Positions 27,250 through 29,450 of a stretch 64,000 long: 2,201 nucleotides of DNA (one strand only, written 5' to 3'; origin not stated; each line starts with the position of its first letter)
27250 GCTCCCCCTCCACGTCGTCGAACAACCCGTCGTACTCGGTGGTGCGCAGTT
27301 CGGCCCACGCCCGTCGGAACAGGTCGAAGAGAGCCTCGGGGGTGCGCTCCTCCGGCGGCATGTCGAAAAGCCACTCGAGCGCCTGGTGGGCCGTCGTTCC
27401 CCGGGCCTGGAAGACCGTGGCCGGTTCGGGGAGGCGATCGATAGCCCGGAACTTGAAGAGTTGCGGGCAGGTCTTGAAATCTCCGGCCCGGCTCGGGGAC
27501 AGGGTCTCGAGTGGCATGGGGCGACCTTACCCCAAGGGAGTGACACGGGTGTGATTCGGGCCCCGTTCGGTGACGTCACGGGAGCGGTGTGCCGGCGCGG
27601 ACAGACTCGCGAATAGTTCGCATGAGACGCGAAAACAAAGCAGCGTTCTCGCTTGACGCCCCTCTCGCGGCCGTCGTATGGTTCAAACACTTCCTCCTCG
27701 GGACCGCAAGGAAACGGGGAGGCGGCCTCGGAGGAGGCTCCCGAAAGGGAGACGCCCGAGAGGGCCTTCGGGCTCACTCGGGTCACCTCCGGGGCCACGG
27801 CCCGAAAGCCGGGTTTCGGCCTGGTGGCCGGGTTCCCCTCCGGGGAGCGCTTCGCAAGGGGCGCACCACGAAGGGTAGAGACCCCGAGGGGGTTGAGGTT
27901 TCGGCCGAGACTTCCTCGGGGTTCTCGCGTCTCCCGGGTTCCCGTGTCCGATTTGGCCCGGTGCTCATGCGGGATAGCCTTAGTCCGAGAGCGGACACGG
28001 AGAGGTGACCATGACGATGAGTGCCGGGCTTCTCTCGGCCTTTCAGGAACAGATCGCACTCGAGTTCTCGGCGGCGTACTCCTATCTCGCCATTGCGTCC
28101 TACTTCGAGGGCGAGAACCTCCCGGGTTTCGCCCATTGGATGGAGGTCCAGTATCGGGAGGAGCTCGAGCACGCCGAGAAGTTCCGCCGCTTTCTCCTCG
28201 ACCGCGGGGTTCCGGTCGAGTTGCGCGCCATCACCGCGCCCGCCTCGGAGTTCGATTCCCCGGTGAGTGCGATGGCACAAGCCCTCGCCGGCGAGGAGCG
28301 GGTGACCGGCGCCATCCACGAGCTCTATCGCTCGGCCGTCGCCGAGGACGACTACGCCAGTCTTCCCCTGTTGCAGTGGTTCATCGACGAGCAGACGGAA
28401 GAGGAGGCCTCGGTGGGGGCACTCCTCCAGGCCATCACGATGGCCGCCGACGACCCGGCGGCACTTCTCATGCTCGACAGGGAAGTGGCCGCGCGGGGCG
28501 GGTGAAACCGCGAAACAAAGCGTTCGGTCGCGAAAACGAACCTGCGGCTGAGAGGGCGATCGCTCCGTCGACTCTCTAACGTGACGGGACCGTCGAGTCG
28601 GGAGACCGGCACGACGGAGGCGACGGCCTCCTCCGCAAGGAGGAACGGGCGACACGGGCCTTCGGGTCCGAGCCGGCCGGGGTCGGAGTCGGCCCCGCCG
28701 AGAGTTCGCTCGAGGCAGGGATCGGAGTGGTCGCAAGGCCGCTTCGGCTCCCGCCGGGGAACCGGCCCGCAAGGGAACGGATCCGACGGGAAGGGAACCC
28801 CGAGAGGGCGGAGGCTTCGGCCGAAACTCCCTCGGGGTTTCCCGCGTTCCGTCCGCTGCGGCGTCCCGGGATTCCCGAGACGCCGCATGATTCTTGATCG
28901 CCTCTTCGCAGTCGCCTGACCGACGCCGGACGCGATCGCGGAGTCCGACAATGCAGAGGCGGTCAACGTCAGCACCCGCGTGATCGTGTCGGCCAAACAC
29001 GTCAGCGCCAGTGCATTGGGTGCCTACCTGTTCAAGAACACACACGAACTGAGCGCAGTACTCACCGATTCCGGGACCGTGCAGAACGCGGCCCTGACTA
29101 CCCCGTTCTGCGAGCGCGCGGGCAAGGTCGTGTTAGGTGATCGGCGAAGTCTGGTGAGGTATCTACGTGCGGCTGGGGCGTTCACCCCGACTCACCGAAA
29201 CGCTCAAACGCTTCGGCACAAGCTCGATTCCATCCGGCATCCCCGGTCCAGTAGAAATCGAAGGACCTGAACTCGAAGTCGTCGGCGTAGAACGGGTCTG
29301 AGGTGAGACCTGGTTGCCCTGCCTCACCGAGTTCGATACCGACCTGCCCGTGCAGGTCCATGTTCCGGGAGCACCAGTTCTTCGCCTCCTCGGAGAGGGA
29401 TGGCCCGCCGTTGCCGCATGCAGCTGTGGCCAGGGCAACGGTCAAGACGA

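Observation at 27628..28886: Two diverged paralogous, tetraloop-rich structured RNA-like elements bracketing a ferritin gene; family unknown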

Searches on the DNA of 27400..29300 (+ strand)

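Call 4: search_rna_families(source=window, start=27400, end=29300, threshold=evalue, max_evalue=10, show_alignments=3)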
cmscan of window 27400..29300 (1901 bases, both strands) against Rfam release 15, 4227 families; matches with E-value up to 10: 8.
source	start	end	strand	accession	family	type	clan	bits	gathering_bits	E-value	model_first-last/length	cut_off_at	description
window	28783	28848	+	RF00802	mir-207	Gene; miRNA;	-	19.5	88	1.9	1-78/78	no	mir-207 microRNA precursor family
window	27724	27796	+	RF00891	mir-671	Gene; miRNA;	-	18.8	65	6.6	1-84/84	no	mir-671 microRNA precursor family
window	27585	27788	+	RF02138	HOXA11-AS1_2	Gene; lncRNA;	-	17.5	50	8.4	1-187/187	no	HOXA11 antisense RNA 1 conserved region 2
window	28856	29003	-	RF02826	Scr6925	Gene; sRNA;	-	16.6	50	8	1-131/131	no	Streptomyces RNA 6925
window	27731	27844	+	RF01721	Pseudomon-groES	Cis-reg;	-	16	50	6.2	1-111/111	no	Pseudomon-groES RNA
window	27743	27846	+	RF02832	Scr5676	Gene; sRNA;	-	15.8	56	6.5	1-130/130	no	Streptomyces RNA 5676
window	28765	28864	-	RF00434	BTE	Cis-reg;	-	15.6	45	5.5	1-99/99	no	Luteovirus cap-independent translation element (BTE)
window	27788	27845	+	RF02996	int-alpA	Gene; sRNA;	-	15.5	35.8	5.6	1-71/71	no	int-alpA RNA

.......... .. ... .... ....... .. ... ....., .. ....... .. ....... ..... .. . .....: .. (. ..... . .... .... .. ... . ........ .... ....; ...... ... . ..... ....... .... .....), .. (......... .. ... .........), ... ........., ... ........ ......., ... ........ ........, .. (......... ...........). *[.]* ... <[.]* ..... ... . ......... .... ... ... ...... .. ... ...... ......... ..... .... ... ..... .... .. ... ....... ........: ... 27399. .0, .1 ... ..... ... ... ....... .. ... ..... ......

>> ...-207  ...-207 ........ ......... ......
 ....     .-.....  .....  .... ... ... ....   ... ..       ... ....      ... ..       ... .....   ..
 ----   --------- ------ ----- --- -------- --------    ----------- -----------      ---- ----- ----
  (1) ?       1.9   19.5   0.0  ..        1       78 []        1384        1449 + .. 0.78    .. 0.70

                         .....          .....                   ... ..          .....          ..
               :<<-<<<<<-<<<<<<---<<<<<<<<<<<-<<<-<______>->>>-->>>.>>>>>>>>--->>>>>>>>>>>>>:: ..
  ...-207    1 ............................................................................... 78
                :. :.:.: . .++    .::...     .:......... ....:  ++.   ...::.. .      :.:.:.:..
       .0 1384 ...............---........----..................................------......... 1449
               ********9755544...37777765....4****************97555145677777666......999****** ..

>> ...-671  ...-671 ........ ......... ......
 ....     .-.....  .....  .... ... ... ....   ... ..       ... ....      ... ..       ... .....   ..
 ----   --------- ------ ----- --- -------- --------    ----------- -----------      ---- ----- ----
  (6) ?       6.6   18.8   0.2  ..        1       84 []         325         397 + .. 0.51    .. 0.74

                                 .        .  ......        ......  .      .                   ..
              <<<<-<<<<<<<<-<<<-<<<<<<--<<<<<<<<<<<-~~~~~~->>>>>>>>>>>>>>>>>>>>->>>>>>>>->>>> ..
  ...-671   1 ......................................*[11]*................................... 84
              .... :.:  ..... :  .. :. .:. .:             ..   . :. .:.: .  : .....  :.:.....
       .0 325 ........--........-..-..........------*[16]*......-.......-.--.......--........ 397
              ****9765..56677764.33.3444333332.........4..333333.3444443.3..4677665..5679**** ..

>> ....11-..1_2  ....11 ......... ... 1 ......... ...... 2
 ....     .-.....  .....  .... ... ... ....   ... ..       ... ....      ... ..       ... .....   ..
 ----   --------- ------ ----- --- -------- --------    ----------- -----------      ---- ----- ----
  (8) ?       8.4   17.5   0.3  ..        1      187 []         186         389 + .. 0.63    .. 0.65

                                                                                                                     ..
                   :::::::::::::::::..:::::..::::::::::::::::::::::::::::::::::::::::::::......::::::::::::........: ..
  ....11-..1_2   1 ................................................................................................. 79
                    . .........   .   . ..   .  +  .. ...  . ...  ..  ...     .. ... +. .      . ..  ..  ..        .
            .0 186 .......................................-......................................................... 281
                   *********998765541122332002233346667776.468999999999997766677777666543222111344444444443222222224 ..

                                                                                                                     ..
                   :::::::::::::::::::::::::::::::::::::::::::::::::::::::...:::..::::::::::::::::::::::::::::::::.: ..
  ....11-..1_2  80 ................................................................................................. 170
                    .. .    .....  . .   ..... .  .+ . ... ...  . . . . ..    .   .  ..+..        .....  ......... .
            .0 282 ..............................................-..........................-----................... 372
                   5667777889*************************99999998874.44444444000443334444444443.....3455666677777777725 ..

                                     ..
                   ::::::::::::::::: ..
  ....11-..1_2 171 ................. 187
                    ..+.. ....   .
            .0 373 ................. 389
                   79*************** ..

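Call 59: search_rna_families(sources=[L016, L015, L022, L029, L054, L077, L085, L089, L103, L108, L025, L068, L078, L001, L062, L148, L151, L110, L075, L076], threshold=gathering)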
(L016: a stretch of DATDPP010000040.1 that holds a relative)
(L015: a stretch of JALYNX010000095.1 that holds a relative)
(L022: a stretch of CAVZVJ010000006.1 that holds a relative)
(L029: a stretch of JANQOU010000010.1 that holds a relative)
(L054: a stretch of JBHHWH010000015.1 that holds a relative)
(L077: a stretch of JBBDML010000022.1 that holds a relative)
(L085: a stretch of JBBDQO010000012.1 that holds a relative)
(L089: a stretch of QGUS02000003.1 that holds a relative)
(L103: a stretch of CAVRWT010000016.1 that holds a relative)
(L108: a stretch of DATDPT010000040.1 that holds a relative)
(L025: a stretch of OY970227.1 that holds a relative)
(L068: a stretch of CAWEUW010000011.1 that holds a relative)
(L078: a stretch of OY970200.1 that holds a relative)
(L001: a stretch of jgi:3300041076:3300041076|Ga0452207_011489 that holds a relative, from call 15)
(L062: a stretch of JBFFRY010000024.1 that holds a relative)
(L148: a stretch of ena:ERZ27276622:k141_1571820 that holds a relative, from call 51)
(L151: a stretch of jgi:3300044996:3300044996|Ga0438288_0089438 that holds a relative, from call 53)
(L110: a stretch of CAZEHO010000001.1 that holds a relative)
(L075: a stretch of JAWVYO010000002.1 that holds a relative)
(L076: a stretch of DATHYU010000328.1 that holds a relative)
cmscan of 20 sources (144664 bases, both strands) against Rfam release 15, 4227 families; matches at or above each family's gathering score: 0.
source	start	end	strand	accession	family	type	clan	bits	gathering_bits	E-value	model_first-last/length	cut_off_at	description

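Call 73: search_dna_similar(query=window:28590-28850:+, collection=plasmids, mode=distant, max_rows=10)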
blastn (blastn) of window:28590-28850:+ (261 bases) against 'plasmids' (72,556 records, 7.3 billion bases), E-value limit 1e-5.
No match.

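Call 74: search_dna_similar(query=window:27690-27935:+, collection=phages, mode=distant, max_rows=10)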
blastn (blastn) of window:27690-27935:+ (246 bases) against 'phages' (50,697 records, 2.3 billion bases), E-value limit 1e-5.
No match.

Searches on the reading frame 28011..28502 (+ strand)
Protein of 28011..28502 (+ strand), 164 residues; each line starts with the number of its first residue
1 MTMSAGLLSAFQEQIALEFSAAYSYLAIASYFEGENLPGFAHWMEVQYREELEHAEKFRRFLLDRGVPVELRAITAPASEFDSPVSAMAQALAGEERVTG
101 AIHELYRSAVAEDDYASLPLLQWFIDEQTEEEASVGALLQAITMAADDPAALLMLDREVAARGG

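Call 13: find_homologous_proteins(query=window:28011-28502:+, max_evalue=1e-20)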
Query window:28011-28502:+ (164 aa): 452 proteins with E <= 1e-20 among 703 candidates; the best 120 are listed.
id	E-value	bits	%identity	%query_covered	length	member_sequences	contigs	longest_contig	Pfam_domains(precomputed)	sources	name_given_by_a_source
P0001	4.8e-97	340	99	100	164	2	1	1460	PF00210.31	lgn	-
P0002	2.0e-83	296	86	99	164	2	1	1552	PF00210.31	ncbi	-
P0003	7.7e-80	284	81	100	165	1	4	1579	PF00210.31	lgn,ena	-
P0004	5.9e-74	265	77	99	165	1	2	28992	PF00210.31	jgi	jgi:ferritin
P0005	2.8e-56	208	62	98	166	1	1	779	PF00210.31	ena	-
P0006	8.5e-54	200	62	100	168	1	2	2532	PF00210.31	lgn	-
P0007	5.3e-52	194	58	95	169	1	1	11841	PF00210.31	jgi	jgi:ferritin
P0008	1.7e-51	192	60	99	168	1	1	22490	PF00210.31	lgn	-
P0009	1.6e-50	189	59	99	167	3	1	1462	PF00210.31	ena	-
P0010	2.7e-50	188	60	100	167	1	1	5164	PF00210.31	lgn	-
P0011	4.0e-50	188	59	100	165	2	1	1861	PF00210.31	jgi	jgi:ferritin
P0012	1.1e-49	186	57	100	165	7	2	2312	PF00210.31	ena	-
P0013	3.1e-47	178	56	99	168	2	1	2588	PF00210.31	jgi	jgi:ferritin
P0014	4.6e-46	175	54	99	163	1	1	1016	PF00210.31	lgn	-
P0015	1.4e-45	173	55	96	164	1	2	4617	PF00210.31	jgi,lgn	jgi:ferritin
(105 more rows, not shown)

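Call 14: search_protein_families(library=pfam, proteins=[window:28011-28502:+])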
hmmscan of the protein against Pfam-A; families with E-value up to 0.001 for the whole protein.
window:28011-28502:+ (164 aa): 2 families
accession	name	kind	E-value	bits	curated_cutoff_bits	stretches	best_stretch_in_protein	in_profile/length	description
PF00210.30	Ferritin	-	7e-37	127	24.5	1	10-143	3-140/142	Ferritin-like domain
PF02915.23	Rubrerythrin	-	3.1e-05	24.8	22.8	1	15-132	7-126/137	Rubrerythrin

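Call 15: find_encoding_contigs(protein=P0004, flank=3000, max_places=4)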
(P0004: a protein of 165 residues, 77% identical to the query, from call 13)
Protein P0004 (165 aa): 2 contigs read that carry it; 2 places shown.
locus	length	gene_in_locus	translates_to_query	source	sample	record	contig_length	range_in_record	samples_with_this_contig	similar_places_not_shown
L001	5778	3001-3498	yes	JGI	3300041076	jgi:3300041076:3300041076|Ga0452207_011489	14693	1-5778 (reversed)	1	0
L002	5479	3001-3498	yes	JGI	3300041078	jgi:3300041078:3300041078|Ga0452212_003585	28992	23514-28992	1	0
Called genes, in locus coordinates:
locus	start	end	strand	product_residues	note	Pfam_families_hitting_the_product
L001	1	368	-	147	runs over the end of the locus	PF04343:DUF488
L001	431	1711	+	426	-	PF02812:ELFV_dehydrog_N, PF00208:ELFV_dehydrog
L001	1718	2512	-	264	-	PF12705:PDDEXK_1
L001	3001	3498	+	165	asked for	PF00210:Ferritin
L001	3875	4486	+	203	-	PF03703:bPH_2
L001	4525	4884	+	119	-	-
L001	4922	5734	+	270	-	PF00106:adh_short, PF13561:adh_short_C2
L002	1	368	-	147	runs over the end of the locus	PF04343:DUF488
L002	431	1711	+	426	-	PF02812:ELFV_dehydrog_N, PF00208:ELFV_dehydrog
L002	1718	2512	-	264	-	PF12705:PDDEXK_1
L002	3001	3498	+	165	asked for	PF00210:Ferritin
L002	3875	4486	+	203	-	PF03703:bPH_2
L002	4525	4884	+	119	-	-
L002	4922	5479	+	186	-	?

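Call 16: find_encoding_contigs(protein=P0002, flank=3000, max_places=4)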
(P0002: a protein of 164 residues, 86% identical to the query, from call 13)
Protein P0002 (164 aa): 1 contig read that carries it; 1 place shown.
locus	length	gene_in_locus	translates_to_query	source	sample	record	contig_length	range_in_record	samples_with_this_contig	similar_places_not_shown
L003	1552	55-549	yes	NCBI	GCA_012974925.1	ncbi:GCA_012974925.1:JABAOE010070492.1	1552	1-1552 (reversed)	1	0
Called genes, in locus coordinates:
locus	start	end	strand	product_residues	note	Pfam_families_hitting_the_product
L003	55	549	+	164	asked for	PF00210:Ferritin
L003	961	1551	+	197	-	?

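Call 17: find_encoding_contigs(protein=P0003, flank=3000, max_places=4)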
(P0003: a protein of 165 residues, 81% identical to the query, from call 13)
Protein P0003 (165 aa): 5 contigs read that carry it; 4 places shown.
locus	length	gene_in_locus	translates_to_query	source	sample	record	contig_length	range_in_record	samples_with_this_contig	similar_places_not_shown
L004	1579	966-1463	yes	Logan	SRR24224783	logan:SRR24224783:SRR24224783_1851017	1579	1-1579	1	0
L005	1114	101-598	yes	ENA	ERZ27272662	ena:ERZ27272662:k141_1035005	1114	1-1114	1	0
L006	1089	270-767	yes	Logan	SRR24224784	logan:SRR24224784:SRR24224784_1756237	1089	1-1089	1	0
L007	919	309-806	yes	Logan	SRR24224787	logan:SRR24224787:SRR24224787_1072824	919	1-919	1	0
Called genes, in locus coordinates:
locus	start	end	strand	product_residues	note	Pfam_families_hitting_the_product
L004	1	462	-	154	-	?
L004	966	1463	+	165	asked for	PF00210:Ferritin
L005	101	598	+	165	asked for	PF00210:Ferritin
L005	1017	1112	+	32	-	?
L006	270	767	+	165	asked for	PF00210:Ferritin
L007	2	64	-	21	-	?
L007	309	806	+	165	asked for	PF00210:Ferritin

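Call 21: find_encoding_contigs(protein=P0008, flank=2500, max_places=2)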
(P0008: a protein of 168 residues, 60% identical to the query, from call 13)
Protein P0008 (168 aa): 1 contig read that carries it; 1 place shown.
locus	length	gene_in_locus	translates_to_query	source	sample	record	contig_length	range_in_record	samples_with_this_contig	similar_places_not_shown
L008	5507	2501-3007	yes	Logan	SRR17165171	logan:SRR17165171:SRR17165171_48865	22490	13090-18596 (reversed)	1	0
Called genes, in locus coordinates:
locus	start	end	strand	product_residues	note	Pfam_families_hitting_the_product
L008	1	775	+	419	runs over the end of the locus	PF00890:FAD_binding_2 (faint), PF01266:DAO (faint), PF01494:FAD_binding_3 (faint), PF07992:Pyr_redox_2, PF13450:NAD_binding_8 (weak), PF13454:NAD_binding_9 (faint), PF00070:Pyr_redox (weak), PF22366:NDH2_C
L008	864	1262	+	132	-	PF09996:DUF2237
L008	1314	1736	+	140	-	PF01155:HypA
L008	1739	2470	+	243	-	PF10609:ParA, PF13614:AAA_31 (faint), PF01656:CbiA, PF09140:MipZ (weak)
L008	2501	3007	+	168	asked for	PF00210:Ferritin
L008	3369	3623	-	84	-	PF00076:RRM_1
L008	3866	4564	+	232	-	PF27531:MT3502_N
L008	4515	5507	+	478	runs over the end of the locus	PF00817:IMS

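Call 22: find_encoding_contigs(protein=P0007, flank=2500, max_places=2)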
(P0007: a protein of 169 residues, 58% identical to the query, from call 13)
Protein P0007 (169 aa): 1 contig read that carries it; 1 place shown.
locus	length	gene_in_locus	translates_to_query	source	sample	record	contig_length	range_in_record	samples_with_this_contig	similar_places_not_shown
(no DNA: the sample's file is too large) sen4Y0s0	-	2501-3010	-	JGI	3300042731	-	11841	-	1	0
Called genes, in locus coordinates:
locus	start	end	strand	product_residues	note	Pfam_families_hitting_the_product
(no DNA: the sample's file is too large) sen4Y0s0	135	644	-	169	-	-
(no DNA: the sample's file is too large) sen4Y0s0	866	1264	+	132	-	PF09996:DUF2237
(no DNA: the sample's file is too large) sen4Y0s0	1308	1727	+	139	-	PF01155:HypA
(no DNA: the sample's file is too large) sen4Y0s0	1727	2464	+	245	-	PF10609:ParA, PF01656:CbiA, PF13614:AAA_31 (faint)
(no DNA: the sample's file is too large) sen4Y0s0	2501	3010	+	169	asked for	PF00210:Ferritin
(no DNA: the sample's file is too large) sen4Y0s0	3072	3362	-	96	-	PF00076:RRM_1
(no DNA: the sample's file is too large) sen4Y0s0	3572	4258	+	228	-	PF27531:MT3502_N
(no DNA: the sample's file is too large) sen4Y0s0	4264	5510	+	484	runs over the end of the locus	PF00817:IMS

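Call 23: find_encoding_contigs(protein=P0010, flank=2500, max_places=2)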
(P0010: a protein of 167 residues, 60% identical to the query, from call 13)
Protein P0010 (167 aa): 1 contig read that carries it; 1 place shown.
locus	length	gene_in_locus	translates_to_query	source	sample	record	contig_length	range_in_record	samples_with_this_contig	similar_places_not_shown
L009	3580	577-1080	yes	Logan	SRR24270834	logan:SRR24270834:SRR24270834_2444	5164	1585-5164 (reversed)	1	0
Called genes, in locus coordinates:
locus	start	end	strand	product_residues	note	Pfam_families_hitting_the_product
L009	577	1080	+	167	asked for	PF00210:Ferritin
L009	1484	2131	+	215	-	PF03703:bPH_2, PF09851:SHOCT (weak)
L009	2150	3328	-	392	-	PF01979:Amidohydro_1, PF07969:Amidohydro_3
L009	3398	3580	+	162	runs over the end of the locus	PF04073:tRNA_edit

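Call 49: find_related_loci(query=window:28011-28502:+, collection=metagenome_contigs, flank=1500)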
Query window:28011-28502:+ (164 aa) in metagenome_contigs; peptide patterns used: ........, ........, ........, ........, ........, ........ (x = any residue, [..] = any of these).
600 stretches matched a pattern (row limit reached: there are more); 32 encode a relative of the query (tblastn E <= 1e-3); 32 distinct loci.
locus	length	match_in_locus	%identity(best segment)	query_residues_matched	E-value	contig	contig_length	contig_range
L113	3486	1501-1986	46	1-162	8e-47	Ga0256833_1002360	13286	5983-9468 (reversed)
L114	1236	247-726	46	3-162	3e-48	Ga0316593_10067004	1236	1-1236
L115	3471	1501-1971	46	7-163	1e-44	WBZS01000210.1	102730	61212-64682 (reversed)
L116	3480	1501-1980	43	3-162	2e-43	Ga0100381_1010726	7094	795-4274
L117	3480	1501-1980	43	3-162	1e-43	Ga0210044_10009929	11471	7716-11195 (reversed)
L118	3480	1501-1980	45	3-162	4e-43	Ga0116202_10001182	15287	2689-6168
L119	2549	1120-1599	46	3-162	8e-43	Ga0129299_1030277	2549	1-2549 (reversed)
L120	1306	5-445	46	18-164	2e-44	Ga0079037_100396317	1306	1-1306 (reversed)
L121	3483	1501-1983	44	3-163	5e-43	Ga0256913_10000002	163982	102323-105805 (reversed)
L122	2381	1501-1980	43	3-162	2e-42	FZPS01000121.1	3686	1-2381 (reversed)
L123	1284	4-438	45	18-162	1e-43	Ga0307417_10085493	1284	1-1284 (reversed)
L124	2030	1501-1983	43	3-163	7e-42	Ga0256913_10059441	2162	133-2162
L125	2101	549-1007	44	10-162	3e-41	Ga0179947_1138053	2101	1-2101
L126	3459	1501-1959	44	10-162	9e-41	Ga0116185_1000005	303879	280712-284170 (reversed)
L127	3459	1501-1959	46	10-162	7e-43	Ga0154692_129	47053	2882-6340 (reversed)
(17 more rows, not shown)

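Call 50: find_encoding_contigs(protein=P0006, flank=1500, max_places=3)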
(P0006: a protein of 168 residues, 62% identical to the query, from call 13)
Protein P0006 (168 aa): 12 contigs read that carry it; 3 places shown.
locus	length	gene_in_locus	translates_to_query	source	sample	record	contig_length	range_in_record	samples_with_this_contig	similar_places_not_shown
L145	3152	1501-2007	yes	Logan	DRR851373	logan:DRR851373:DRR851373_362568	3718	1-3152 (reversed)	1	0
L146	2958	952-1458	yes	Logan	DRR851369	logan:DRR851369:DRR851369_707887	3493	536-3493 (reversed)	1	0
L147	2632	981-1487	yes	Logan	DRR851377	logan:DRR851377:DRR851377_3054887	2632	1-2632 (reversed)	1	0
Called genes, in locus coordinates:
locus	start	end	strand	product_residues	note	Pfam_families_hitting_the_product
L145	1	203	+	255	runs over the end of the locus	?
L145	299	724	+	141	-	PF01155:HypA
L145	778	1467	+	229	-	PF01656:CbiA, PF10609:ParA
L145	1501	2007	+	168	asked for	PF00210:Ferritin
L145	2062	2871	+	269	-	PF01209:Ubie_methyltran, PF13489:Methyltransf_23 (weak), PF13847:Methyltransf_31 (weak), PF08241:Methyltransf_11, PF08242:Methyltransf_12, PF13649:Methyltransf_25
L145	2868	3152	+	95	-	?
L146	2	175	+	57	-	?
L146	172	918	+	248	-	PF10609:ParA, PF01656:CbiA, PF13614:AAA_31 (faint)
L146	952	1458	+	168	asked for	PF00210:Ferritin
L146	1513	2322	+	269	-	PF01209:Ubie_methyltran, PF13489:Methyltransf_23 (weak), PF13847:Methyltransf_31 (weak), PF08241:Methyltransf_11, PF08242:Methyltransf_12, PF13649:Methyltransf_25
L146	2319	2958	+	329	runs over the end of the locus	PF14803:Zn_ribbon_Nudix, PF00293:NUDIX, PF14361:RsbRD_N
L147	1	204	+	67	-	?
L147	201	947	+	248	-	PF10609:ParA, PF01656:CbiA, PF13614:AAA_31 (faint)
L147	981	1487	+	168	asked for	PF00210:Ferritin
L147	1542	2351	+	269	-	PF01209:Ubie_methyltran, PF13489:Methyltransf_23 (weak), PF13847:Methyltransf_31 (weak), PF08241:Methyltransf_11, PF08242:Methyltransf_12, PF13649:Methyltransf_25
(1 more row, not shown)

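Call 51: find_encoding_contigs(protein=P0012, flank=1500, max_places=3)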
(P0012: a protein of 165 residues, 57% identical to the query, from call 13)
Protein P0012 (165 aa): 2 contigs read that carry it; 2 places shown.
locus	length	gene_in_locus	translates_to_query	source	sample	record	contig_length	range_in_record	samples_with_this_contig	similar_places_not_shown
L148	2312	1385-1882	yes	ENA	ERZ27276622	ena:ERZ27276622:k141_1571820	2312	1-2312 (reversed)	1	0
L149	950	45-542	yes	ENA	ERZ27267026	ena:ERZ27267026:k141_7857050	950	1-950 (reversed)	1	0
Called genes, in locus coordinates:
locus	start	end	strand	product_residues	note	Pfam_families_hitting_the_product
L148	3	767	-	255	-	?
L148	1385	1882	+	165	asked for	PF00210:Ferritin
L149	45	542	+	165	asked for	PF00210:Ferritin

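Call 52: find_encoding_contigs(protein=P0013, flank=1500, max_places=3)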
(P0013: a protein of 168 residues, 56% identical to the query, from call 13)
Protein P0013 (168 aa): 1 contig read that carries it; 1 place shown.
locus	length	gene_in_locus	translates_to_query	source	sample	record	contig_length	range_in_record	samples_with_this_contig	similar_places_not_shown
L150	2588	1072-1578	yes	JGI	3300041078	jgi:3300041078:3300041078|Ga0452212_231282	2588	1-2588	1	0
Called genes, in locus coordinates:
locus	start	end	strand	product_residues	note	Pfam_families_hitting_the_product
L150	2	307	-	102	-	?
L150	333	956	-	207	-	PF07947:YhhN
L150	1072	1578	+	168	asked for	PF00210:Ferritin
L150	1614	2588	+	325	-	?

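Call 53: find_encoding_contigs(protein=P0011, flank=1500, max_places=3)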
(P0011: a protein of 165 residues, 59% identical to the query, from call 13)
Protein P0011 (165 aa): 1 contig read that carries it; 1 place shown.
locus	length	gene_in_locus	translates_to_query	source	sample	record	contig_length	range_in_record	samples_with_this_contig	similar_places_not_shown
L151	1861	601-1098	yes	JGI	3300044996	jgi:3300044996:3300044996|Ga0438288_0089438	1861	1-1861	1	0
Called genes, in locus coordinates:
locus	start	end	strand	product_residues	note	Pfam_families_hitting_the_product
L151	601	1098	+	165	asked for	PF00210:Ferritin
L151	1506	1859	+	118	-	?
